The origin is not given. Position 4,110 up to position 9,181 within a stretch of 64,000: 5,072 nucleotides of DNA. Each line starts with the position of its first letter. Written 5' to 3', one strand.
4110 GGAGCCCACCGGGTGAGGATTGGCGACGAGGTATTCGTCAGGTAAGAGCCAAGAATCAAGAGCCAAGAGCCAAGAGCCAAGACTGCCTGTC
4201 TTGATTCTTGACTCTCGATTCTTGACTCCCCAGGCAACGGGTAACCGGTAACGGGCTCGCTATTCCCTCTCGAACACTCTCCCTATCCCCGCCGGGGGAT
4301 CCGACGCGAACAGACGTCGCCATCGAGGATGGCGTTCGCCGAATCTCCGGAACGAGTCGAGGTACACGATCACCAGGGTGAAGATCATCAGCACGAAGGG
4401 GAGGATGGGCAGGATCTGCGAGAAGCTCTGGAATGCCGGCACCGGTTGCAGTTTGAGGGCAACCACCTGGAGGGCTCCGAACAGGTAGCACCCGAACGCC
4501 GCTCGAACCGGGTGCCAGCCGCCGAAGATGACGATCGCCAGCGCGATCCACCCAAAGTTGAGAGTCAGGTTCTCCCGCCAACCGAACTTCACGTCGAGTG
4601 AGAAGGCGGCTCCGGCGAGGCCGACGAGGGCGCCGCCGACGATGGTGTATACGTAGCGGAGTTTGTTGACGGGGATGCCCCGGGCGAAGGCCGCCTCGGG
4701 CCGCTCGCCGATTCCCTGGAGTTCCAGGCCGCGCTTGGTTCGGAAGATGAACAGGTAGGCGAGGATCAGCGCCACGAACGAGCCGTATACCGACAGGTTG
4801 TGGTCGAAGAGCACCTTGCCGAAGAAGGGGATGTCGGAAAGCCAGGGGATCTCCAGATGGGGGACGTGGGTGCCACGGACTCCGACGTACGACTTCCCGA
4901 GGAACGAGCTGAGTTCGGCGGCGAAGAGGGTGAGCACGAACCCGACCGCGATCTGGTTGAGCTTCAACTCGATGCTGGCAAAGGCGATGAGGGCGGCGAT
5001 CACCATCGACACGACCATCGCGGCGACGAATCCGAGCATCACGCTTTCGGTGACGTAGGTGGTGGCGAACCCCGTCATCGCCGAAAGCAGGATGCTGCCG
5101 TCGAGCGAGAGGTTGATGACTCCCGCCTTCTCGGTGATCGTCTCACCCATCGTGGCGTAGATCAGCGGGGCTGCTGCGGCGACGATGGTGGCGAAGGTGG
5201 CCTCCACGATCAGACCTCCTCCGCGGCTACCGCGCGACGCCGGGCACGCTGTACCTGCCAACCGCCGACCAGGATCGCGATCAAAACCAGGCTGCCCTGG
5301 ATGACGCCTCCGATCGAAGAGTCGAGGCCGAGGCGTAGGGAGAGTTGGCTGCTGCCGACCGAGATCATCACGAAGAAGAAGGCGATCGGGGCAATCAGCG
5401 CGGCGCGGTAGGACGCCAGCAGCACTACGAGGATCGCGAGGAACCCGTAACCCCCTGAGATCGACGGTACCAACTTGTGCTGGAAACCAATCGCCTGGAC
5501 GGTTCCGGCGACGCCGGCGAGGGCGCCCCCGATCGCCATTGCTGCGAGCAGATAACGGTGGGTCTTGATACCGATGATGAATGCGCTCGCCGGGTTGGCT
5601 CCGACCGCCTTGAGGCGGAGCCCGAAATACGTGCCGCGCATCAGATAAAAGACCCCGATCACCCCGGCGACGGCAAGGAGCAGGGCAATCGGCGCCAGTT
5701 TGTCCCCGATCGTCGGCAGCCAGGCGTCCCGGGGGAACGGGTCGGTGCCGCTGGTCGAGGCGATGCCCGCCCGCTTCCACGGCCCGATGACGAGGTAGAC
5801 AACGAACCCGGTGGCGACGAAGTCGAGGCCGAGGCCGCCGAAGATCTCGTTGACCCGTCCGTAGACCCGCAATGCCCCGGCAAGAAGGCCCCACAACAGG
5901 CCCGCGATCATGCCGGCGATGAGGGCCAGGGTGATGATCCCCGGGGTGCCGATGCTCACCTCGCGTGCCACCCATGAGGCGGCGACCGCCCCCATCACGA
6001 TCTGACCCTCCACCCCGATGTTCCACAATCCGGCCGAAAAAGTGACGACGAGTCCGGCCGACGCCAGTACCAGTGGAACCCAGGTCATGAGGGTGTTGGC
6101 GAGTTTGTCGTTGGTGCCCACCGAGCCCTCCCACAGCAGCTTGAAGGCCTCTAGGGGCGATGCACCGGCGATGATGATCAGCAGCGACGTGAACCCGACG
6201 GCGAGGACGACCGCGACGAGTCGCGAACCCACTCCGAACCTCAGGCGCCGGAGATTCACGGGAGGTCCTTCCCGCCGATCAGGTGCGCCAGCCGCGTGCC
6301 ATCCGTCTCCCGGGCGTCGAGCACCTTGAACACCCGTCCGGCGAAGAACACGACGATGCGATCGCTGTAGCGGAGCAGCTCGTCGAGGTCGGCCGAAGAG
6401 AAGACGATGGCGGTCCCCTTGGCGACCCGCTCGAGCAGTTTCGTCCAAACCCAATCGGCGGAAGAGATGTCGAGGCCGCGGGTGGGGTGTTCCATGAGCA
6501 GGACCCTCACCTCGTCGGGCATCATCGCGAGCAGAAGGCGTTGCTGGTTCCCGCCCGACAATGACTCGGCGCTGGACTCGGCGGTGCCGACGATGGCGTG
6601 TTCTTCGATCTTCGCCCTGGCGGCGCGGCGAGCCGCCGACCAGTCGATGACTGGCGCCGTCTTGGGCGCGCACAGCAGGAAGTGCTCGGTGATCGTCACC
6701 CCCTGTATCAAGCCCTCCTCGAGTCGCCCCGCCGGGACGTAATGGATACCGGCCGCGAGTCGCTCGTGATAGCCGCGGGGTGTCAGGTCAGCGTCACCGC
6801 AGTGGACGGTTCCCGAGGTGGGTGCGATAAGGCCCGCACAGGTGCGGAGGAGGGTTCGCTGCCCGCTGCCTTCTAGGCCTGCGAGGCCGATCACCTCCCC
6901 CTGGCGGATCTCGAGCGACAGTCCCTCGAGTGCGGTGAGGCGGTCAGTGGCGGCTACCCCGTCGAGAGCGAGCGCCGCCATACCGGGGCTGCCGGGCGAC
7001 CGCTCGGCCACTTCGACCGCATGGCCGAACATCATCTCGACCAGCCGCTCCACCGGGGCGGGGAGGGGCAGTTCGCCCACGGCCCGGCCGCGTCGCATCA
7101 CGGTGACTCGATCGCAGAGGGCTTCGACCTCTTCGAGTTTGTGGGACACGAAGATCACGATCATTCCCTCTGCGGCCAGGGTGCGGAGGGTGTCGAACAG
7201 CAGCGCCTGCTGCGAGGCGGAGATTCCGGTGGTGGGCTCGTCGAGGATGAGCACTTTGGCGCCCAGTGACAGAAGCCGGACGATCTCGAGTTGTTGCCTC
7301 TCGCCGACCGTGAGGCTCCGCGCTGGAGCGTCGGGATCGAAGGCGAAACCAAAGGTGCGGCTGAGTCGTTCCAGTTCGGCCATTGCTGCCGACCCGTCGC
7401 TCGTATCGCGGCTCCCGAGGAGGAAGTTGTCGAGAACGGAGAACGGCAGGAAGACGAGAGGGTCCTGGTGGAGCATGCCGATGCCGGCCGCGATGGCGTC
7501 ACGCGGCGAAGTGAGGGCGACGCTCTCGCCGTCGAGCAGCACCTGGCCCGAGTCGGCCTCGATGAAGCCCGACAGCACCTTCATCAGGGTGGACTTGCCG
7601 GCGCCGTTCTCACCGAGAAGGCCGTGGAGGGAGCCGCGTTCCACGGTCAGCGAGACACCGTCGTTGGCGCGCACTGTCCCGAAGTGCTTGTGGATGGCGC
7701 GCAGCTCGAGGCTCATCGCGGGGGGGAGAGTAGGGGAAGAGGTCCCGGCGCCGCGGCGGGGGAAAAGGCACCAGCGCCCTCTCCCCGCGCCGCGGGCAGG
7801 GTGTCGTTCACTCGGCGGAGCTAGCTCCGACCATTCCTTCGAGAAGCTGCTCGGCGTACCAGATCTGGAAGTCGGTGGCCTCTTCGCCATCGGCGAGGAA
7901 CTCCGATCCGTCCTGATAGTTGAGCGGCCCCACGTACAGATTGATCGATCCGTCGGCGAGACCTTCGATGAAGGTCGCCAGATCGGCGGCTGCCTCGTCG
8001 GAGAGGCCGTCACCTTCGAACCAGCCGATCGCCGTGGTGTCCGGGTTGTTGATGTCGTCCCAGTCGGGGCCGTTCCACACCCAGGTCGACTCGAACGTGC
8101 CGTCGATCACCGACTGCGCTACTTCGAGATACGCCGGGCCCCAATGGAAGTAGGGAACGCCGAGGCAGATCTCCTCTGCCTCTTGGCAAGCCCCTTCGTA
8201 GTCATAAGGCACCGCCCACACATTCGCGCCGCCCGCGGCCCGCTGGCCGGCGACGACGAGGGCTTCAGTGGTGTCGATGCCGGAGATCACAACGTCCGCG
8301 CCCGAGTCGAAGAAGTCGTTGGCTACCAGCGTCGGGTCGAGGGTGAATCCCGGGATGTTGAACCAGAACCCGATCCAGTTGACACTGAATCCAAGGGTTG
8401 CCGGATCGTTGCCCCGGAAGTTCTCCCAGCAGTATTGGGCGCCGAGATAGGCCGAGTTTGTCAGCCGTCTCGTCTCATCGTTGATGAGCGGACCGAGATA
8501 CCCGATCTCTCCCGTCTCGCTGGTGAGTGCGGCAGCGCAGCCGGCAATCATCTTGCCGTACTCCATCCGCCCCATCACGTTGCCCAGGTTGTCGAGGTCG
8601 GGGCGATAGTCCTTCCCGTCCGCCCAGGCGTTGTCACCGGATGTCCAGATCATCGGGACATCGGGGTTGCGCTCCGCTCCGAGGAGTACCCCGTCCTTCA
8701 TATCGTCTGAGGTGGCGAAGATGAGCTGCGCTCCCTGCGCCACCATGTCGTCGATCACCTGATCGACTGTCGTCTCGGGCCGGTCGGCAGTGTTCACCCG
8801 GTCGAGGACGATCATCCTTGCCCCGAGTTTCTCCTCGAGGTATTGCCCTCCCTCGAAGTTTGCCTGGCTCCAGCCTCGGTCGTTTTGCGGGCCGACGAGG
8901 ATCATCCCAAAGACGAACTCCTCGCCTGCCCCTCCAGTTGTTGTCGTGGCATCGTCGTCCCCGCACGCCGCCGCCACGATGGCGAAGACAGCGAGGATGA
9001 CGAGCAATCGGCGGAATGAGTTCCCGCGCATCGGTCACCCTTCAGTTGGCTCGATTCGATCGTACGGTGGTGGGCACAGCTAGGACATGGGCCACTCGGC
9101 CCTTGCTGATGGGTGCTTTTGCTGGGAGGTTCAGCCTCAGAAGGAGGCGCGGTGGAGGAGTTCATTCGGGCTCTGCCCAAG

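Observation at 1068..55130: Most intergenic spacers are built from tandem repeats with a strict 7-nt period, in many different unit sequences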

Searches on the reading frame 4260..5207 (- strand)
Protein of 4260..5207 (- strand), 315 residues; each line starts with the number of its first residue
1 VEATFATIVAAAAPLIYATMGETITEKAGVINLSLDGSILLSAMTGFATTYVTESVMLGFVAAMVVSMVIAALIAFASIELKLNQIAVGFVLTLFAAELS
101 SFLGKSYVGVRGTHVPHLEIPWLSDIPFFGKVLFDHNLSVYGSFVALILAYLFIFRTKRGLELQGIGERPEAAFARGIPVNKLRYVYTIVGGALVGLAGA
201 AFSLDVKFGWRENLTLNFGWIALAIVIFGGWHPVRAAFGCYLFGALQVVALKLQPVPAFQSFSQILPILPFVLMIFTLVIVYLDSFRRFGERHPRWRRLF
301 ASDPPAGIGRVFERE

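Call 11: search_protein_families(library=pfam, proteins=[window:4260-5207:-])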
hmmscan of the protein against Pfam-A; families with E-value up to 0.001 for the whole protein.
window:4260-5207:- (315 aa): 1 family
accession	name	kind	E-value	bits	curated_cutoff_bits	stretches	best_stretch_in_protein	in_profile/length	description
PF02653.21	BPD_transp_2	-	2.8e-34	118.9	26.8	1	6-274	3-268/269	Branched-chain amino acid transport system / permease component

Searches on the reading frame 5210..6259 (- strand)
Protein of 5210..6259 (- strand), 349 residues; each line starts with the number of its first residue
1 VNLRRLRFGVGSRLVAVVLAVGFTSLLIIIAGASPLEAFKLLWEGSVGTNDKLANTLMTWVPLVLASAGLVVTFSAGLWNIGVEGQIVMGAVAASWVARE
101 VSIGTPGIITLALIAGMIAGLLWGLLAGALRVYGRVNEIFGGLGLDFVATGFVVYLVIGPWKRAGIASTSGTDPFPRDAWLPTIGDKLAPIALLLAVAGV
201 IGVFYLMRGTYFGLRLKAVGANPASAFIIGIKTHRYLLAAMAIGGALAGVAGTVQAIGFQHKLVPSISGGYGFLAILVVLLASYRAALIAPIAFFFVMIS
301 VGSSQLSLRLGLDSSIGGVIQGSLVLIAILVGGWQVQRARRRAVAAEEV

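Call 54: search_protein_families(library=pfam, proteins=[window:5210-6259:-], max_evalue=0.0001)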
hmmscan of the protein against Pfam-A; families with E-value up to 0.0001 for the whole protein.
window:5210-6259:- (349 aa): 1 family
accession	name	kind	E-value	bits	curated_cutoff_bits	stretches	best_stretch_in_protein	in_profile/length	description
PF02653.21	BPD_transp_2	-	3.9e-32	111.9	26.8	1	54-328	3-268/269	Branched-chain amino acid transport system / permease component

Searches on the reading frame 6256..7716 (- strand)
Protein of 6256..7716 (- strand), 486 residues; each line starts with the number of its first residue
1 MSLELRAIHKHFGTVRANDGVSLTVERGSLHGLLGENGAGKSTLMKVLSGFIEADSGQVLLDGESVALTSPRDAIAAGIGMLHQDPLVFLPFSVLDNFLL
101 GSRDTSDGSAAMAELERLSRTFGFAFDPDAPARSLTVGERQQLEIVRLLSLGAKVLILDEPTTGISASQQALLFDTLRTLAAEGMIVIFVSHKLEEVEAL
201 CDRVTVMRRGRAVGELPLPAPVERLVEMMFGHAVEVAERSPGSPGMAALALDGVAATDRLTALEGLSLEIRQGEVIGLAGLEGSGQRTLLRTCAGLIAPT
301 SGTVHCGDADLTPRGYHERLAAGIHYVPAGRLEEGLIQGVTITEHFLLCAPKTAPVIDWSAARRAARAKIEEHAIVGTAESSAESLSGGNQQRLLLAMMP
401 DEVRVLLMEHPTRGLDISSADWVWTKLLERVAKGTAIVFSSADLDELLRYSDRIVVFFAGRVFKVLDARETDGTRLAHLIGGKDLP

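Call 54: search_protein_families(library=pfam, proteins=[window:6256-7716:-], max_evalue=0.0001)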
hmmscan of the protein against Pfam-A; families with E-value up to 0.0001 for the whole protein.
window:6256-7716:- (486 aa): 2 families
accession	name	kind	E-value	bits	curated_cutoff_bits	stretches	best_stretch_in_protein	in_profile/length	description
PF00005.33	ABC_tran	-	1.5e-46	158.9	25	2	19-163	2-137/137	ABC transporter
PF13304.12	AAA_21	-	4.8e-07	30.6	27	0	30-54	1-25/304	AAA domain, putative AbiEii toxin, Type IV TA system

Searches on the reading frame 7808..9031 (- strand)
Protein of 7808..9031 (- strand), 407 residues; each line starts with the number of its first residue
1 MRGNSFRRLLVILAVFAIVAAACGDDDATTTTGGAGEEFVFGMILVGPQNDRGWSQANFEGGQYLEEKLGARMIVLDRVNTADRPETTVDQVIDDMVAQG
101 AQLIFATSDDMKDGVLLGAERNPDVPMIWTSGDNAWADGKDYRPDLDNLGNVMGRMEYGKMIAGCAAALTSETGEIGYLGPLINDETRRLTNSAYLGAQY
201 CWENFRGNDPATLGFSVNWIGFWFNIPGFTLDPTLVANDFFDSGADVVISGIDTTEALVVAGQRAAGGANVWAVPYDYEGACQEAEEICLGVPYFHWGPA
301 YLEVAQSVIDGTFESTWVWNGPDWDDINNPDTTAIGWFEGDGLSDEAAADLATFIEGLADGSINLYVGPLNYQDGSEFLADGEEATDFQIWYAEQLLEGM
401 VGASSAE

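Call 54: search_protein_families(library=pfam, proteins=[window:7808-9031:-], max_evalue=0.0001)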
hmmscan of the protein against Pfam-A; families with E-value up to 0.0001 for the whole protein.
window:7808-9031:- (407 aa): 1 family
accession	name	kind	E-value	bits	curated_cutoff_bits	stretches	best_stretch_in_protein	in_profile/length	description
PF02608.20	Bmp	-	1.3e-12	47.8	24.1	1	41-280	4-218/301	ABC transporter substrate-binding protein PnrA-like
